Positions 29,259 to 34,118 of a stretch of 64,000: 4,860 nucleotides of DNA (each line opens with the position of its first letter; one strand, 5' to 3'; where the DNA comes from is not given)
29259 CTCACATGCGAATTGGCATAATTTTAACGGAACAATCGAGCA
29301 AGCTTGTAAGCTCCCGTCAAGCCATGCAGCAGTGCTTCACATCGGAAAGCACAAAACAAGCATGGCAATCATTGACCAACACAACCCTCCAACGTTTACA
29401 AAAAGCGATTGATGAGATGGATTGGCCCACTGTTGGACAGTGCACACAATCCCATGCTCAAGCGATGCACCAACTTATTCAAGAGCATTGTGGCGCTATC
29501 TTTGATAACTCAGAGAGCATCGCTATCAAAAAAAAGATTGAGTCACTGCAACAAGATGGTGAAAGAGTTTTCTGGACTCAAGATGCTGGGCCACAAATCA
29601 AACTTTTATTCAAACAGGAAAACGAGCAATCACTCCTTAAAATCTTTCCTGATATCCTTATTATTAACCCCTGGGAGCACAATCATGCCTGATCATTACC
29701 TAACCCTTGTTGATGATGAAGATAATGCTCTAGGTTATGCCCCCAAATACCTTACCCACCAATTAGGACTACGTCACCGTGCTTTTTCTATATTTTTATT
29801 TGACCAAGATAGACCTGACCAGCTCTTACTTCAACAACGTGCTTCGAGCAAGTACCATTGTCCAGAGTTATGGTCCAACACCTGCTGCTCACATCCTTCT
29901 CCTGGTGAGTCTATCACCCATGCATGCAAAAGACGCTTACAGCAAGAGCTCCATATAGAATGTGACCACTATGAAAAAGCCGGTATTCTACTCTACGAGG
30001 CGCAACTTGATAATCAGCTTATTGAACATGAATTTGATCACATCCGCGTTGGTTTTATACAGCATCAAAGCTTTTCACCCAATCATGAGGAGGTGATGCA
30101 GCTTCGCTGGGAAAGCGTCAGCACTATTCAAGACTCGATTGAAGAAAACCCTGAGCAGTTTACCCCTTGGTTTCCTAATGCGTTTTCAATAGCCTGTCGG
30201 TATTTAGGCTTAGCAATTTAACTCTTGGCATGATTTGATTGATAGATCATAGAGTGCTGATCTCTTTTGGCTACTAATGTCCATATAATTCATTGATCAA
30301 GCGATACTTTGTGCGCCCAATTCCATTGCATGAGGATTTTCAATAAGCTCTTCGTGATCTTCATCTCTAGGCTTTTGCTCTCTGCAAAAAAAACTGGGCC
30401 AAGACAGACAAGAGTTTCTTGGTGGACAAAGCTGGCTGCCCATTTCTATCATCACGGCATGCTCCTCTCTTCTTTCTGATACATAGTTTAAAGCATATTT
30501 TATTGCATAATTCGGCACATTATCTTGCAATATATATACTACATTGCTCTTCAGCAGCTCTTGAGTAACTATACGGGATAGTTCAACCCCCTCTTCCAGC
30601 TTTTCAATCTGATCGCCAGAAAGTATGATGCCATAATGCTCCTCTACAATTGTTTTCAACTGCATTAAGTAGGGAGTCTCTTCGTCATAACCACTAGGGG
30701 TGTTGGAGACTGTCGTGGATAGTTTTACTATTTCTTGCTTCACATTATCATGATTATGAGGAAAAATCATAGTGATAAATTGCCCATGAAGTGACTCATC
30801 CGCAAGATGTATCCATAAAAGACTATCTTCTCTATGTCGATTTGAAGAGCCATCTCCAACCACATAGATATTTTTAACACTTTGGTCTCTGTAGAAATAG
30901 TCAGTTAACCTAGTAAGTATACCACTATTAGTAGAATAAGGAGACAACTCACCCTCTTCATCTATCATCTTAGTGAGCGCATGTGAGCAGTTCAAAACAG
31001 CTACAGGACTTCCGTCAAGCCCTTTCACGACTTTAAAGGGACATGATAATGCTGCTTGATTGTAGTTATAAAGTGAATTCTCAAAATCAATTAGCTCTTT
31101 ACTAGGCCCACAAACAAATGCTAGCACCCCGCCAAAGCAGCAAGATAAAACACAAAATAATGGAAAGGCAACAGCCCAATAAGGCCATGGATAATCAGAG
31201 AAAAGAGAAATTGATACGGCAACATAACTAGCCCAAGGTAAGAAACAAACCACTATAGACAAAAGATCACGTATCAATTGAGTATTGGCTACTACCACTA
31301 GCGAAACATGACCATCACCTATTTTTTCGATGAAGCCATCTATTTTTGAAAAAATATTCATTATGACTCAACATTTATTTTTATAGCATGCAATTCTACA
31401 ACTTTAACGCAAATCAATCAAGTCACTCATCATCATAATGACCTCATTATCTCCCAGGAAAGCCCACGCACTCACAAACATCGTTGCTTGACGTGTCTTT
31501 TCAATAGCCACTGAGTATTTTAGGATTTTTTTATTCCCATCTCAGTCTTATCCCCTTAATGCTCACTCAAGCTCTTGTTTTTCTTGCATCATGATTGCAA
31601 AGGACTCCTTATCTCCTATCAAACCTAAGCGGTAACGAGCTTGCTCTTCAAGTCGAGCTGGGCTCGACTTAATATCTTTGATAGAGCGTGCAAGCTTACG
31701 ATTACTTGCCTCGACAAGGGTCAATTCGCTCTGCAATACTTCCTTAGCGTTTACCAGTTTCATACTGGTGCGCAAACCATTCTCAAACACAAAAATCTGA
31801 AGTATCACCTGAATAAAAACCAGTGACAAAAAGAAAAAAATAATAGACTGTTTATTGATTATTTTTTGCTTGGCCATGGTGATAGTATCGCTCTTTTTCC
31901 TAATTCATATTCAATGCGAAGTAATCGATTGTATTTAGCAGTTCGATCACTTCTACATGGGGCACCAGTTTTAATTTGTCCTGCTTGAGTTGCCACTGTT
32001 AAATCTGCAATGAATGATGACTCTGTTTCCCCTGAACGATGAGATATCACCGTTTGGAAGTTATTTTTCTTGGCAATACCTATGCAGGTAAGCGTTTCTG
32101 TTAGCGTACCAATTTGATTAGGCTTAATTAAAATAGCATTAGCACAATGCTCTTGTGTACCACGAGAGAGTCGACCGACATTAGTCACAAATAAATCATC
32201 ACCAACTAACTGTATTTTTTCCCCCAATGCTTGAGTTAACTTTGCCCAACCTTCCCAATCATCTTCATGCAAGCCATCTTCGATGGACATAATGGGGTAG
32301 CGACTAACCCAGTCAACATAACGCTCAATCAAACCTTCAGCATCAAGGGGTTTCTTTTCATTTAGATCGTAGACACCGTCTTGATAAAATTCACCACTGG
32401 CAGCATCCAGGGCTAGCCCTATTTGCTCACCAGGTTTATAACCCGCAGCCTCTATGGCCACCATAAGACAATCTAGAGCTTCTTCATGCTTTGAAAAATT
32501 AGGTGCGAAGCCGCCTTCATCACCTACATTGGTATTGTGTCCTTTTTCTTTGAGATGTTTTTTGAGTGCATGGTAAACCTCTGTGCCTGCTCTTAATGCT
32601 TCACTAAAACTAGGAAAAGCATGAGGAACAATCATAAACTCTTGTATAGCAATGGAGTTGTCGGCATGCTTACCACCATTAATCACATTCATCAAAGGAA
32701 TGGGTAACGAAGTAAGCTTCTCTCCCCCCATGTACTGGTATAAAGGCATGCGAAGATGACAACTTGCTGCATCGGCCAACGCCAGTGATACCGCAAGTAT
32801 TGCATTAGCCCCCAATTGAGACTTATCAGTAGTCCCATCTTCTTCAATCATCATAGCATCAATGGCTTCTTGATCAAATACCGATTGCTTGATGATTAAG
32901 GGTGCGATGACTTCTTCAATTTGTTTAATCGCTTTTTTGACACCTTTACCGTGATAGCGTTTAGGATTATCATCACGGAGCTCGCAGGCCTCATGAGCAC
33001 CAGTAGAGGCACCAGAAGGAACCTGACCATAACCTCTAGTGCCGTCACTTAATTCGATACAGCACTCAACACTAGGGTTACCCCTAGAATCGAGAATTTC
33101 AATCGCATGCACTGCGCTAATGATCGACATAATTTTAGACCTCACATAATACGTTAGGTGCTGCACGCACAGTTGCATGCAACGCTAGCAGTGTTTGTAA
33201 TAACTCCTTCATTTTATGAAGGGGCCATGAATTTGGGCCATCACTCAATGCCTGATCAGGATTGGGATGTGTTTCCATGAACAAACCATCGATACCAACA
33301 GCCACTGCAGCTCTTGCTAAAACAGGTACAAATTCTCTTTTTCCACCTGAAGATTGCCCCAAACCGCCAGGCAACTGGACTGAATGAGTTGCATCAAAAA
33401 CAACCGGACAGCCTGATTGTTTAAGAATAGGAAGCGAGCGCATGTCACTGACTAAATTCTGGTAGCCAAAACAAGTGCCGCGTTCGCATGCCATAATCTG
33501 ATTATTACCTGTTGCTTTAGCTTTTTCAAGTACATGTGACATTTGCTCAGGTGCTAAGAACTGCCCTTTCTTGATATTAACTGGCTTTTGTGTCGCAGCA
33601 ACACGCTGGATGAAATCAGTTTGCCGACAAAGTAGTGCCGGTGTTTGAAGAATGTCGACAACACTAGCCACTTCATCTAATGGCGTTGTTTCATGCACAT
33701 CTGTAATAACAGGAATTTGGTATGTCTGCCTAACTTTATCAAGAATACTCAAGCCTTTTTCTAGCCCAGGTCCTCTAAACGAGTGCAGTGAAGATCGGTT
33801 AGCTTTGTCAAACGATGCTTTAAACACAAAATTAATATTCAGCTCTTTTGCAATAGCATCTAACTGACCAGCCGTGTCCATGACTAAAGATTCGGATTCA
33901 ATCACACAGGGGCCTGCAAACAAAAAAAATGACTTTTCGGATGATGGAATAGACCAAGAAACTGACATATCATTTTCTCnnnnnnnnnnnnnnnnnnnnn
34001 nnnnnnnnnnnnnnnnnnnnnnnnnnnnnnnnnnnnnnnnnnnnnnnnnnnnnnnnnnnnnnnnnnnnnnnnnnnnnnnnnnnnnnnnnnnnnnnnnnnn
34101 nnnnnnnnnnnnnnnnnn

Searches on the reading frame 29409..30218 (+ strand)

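Call 77: search_protein_families(library=pfam, proteins=[window:29409-30218:+], max_evalue=0.0001)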
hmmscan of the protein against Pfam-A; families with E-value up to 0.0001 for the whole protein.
window:29409-30218:+ (270 aa): 1 family
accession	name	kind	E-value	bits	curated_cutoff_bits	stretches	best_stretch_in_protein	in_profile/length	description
PF00293.34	NUDIX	-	4.2e-15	56.4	21.1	1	122-255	2-134/134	NUDIX domain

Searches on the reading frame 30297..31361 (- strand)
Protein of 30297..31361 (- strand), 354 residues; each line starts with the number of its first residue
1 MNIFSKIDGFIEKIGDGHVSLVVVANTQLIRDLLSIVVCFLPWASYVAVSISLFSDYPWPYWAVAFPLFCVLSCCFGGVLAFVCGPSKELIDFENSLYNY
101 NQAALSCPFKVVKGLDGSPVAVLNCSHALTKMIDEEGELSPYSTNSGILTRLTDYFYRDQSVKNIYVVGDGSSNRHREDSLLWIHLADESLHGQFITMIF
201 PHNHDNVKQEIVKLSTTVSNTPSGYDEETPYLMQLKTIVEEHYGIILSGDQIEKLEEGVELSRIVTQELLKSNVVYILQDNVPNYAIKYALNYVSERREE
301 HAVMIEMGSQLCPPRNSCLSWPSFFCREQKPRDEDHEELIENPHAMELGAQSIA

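Call 17: search_protein_families(library=pfam, proteins=[window:30297-31361:-], max_evalue=0.001)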
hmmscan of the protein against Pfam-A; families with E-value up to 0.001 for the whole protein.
window:30297-31361:- (354 aa): 0 families

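Call 48: search_protein_families(library=ncbifam, proteins=[window:30297-31361:-], max_evalue=0.01)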
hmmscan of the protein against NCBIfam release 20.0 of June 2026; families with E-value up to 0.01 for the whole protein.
window:30297-31361:- (354 aa): 1 family
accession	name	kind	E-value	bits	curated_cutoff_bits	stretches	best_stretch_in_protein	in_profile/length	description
NF011020.0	PRK14449.1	equivalog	0.002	18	103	1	6-51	30-75/90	acylphosphatase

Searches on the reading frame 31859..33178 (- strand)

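Call 17: search_protein_families(library=pfam, proteins=[window:31859-33178:-], max_evalue=0.001)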
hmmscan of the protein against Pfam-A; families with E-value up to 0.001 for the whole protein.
window:31859-33178:- (439 aa): 3 families
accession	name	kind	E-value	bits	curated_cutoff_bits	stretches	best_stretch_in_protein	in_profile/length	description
PF00113.28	Enolase_C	-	9.7e-119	396.5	21.5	1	157-431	3-286/296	Enolase, C-terminal TIM barrel domain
PF03952.21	Enolase_N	-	1.1e-50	171.7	35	1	20-150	1-131/131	Enolase, N-terminal domain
PF13378.12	MR_MLE_C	-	0.00024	21.3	29.4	1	287-400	63-172/219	Enolase C-terminal domain-like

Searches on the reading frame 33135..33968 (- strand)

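Call 17: search_protein_families(library=pfam, proteins=[window:33135-33968:-], max_evalue=0.001)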
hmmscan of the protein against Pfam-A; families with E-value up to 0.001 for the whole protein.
window:33135-33968:- (277 aa): 1 family
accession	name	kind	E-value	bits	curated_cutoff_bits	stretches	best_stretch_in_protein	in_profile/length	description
PF00793.26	DAHP_synth_1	-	1.8e-71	240.7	25.5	1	12-260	16-261/270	DAHP synthetase I family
